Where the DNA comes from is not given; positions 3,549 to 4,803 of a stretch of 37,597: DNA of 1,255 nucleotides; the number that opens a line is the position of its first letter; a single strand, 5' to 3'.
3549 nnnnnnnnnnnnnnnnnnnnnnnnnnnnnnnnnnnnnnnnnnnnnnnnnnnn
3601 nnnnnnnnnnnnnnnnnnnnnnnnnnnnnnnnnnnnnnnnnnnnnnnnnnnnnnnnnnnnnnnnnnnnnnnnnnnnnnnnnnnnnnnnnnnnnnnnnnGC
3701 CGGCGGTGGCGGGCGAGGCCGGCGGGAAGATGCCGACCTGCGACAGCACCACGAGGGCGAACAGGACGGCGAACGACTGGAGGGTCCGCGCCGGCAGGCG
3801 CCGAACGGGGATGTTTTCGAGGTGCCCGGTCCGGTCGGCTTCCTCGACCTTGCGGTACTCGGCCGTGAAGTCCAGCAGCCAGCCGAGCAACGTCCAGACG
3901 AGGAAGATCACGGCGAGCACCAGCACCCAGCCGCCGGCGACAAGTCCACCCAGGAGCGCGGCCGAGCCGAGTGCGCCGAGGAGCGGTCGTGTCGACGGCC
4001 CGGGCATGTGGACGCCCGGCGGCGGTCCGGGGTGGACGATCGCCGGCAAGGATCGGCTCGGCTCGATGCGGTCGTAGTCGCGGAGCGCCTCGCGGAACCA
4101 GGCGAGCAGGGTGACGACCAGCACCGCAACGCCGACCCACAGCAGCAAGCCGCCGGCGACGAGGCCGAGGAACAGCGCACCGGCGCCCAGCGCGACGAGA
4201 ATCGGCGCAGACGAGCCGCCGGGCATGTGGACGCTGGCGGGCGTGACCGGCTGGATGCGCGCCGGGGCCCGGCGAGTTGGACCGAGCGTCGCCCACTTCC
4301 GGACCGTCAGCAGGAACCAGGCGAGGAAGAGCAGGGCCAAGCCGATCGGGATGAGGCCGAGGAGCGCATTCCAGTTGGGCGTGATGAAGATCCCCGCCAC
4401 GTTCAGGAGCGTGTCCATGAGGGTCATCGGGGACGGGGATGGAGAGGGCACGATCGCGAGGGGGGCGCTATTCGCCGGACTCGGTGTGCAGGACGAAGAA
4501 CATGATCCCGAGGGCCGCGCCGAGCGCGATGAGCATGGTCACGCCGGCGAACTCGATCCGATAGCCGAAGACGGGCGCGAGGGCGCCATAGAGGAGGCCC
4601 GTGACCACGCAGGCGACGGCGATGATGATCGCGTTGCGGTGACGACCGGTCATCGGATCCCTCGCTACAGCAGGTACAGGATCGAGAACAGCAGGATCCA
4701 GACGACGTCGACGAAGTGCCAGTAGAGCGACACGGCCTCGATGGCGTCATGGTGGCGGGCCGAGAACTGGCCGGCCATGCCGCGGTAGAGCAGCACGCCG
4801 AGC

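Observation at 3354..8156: aa3-type oxidase operon carrying two paralogous type-1 copper (cupredoxin) domains and no cytochrome c module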

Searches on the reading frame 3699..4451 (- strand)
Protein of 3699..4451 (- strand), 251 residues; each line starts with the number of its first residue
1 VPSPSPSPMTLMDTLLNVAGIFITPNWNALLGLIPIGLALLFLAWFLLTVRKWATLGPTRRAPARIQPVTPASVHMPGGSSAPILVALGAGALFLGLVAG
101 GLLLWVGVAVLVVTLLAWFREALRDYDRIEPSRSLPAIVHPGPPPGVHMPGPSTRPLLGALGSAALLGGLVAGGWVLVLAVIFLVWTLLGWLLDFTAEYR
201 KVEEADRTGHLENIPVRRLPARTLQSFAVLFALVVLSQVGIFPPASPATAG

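Call 92: search_solved_structures(query=window:3699-4451:-, max_evalue=10, show_alignments=2)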
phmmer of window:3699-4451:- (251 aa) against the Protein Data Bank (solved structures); distinct sequences matched with E-value up to 10: 1.
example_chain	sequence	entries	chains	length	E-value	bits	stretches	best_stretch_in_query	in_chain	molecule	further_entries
2imh_A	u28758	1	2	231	6.8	9.5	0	156-177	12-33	Hypothetical protein UNP Q5LQD5_SILPO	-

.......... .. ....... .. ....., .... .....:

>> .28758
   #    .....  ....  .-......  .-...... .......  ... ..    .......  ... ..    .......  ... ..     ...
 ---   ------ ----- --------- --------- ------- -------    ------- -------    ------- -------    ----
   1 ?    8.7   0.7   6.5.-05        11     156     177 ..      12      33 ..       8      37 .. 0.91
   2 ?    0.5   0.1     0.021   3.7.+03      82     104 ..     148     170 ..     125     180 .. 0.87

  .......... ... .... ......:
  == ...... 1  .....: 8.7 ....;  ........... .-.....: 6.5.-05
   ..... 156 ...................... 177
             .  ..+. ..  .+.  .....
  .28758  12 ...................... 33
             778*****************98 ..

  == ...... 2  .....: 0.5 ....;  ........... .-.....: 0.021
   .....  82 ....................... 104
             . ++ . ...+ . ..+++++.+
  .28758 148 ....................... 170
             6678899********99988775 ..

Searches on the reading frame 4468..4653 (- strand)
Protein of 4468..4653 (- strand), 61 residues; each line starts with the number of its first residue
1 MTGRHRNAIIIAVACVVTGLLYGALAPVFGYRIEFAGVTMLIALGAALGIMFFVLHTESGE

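Call 3: search_protein_families(library=pfam, proteins=[window:4468-4653:-], max_evalue=0.01)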
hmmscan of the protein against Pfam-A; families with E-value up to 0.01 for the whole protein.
window:4468-4653:- (61 aa): 0 families

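Call 4: search_protein_families(library=ncbifam, proteins=[window:4468-4653:-], max_evalue=0.01)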
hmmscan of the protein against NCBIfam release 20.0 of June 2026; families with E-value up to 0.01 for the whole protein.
window:4468-4653:- (61 aa): 0 families
